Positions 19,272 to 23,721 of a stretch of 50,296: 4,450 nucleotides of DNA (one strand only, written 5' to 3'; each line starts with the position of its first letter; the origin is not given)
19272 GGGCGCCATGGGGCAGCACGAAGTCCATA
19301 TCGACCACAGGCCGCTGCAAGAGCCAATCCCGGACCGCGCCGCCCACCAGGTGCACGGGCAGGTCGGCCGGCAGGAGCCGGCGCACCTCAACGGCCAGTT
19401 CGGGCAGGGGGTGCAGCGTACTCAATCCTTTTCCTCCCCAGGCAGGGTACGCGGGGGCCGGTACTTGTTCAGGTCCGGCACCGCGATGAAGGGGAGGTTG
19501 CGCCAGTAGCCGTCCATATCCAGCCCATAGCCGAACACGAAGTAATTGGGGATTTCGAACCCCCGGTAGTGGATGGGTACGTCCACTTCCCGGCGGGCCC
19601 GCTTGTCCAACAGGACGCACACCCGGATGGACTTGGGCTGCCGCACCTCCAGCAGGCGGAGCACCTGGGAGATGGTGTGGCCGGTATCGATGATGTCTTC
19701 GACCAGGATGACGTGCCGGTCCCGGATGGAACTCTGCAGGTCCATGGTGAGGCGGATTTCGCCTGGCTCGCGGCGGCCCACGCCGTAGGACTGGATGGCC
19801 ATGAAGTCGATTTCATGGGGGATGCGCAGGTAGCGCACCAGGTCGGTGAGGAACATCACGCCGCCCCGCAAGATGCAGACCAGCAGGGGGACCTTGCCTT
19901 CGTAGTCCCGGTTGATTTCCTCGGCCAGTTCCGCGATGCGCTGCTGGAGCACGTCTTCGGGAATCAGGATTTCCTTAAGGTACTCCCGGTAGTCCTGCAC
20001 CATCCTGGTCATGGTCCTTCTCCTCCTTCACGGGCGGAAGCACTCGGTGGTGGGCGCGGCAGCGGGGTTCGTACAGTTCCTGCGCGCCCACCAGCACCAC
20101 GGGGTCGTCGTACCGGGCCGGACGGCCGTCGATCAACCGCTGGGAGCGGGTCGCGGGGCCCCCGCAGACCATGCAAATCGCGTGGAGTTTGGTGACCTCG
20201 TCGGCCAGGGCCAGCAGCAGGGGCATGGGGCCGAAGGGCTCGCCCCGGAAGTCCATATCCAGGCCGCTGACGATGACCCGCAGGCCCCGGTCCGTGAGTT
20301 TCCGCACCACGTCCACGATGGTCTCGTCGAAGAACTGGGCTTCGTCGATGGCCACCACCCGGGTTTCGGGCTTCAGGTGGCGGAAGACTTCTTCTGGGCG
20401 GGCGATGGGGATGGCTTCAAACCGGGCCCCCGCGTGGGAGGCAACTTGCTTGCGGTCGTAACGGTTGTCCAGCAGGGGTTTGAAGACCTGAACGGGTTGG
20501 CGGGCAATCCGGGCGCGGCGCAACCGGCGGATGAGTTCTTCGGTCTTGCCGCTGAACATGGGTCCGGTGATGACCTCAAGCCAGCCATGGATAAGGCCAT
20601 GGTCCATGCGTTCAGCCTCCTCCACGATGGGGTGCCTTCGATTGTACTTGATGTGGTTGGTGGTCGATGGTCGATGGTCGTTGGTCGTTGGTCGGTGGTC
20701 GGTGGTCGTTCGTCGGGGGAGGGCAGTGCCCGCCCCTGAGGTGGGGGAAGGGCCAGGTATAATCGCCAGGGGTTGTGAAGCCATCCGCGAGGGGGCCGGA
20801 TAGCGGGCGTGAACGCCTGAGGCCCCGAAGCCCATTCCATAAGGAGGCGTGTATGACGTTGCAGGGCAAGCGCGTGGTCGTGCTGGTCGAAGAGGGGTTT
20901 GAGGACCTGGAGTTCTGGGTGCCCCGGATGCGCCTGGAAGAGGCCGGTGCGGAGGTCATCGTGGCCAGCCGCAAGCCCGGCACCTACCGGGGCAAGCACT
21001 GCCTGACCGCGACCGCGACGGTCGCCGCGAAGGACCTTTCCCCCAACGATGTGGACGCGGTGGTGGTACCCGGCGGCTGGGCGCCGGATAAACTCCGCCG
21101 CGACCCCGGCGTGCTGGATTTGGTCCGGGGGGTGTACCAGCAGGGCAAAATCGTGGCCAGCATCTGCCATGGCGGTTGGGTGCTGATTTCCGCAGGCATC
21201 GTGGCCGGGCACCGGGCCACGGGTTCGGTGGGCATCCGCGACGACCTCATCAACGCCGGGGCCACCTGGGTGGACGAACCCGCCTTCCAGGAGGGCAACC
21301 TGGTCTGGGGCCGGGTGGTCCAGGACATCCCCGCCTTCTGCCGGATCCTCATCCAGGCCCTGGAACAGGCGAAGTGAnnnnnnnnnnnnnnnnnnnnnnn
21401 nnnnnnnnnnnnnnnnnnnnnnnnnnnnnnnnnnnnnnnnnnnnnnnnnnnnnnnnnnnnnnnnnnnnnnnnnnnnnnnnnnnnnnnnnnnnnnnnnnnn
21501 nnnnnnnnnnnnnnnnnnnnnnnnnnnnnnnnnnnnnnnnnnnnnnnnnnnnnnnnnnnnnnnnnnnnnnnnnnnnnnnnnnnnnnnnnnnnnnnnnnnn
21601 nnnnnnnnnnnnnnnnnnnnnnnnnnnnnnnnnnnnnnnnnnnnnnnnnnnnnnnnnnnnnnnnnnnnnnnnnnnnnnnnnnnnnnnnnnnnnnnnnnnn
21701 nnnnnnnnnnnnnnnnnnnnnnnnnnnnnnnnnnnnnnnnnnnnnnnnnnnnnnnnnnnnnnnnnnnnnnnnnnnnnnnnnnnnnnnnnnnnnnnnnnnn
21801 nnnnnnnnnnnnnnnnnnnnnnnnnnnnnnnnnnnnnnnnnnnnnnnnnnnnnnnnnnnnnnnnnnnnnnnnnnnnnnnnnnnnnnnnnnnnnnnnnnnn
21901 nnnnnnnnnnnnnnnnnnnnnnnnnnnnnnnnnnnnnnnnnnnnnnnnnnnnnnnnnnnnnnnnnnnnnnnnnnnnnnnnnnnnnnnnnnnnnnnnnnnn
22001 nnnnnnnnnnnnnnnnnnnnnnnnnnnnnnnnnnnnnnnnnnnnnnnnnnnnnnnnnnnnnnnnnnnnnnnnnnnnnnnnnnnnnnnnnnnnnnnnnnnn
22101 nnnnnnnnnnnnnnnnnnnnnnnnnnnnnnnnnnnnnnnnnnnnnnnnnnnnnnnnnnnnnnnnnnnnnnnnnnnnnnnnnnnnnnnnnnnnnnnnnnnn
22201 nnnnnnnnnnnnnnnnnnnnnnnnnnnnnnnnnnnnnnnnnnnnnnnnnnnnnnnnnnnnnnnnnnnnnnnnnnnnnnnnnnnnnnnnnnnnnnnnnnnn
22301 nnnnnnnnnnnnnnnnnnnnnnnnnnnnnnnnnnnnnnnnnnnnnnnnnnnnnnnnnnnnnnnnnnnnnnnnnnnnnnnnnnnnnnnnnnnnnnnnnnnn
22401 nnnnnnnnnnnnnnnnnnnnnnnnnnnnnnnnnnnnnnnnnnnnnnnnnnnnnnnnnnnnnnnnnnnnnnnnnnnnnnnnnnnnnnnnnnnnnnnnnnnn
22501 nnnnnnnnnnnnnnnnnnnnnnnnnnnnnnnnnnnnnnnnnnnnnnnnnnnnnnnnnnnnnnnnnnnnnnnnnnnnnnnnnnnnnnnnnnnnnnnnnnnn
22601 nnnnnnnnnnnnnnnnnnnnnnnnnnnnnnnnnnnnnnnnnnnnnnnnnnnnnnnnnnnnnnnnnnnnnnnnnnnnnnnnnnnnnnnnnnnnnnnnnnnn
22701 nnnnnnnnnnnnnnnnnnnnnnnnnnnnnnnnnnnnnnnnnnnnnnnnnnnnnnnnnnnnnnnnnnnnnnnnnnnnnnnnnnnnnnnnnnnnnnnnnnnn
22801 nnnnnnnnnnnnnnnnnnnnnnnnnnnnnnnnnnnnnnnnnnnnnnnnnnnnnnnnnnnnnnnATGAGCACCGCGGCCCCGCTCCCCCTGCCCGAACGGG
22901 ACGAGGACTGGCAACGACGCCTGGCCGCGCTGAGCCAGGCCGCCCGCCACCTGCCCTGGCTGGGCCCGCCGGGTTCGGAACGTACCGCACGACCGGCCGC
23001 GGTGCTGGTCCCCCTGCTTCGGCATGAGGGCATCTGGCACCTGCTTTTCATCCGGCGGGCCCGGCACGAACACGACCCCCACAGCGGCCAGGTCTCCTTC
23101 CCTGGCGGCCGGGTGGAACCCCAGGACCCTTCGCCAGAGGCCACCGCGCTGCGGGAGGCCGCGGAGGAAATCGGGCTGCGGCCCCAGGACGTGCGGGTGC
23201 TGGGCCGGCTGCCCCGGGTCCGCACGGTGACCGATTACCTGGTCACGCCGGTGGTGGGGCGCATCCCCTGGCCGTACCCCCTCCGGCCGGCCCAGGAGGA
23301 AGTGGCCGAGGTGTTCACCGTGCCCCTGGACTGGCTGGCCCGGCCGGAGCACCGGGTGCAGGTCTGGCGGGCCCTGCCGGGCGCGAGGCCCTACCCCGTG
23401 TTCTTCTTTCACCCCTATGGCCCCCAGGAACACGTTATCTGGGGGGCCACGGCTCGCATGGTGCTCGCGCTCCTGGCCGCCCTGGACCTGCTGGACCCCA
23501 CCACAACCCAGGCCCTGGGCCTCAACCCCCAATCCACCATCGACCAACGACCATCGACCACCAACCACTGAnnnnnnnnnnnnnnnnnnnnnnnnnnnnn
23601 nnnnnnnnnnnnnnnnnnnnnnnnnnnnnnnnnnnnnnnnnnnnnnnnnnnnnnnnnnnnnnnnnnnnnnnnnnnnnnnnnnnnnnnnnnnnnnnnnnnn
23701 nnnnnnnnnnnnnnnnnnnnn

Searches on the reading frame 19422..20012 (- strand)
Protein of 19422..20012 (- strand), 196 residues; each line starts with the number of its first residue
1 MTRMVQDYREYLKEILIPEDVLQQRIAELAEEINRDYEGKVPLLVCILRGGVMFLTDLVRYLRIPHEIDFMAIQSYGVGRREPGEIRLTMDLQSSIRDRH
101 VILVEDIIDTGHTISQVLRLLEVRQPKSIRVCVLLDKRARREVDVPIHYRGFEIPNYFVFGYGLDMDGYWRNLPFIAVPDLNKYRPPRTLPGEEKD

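Call 71: search_protein_families(library=pfam, proteins=[window:19422-20012:-], max_evalue=0.001)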
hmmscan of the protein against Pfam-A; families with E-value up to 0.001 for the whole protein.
window:19422-20012:- (196 aa): 2 families
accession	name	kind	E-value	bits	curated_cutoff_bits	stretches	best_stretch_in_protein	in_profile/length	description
PF00156.33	Pribosyltran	-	5.1e-33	114.1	26.3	1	24-165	13-156/158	Phosphoribosyl transferase domain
PF14681.12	UPRTase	-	1.7e-06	28.1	27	1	40-135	66-159/206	Uracil phosphoribosyltransferase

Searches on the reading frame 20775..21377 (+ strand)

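Call 71: search_protein_families(library=pfam, proteins=[window:20775-21377:+], max_evalue=0.001)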
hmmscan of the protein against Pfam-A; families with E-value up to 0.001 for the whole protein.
window:20775-21377:+ (200 aa): 1 family
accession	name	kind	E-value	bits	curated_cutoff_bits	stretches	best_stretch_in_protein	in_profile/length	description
PF01965.30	DJ-1_PfpI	-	5.1e-45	153.7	26.6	1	32-194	1-164/165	DJ-1/PfpI family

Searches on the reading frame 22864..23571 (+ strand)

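Call 71: search_protein_families(library=pfam, proteins=[window:22864-23571:+], max_evalue=0.001)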
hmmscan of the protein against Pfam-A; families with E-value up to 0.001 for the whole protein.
window:22864-23571:+ (235 aa): 1 family
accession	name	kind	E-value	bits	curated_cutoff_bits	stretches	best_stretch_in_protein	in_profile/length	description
PF00293.34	NUDIX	-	9.9e-18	64.9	21.1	1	43-164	2-124/134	NUDIX domain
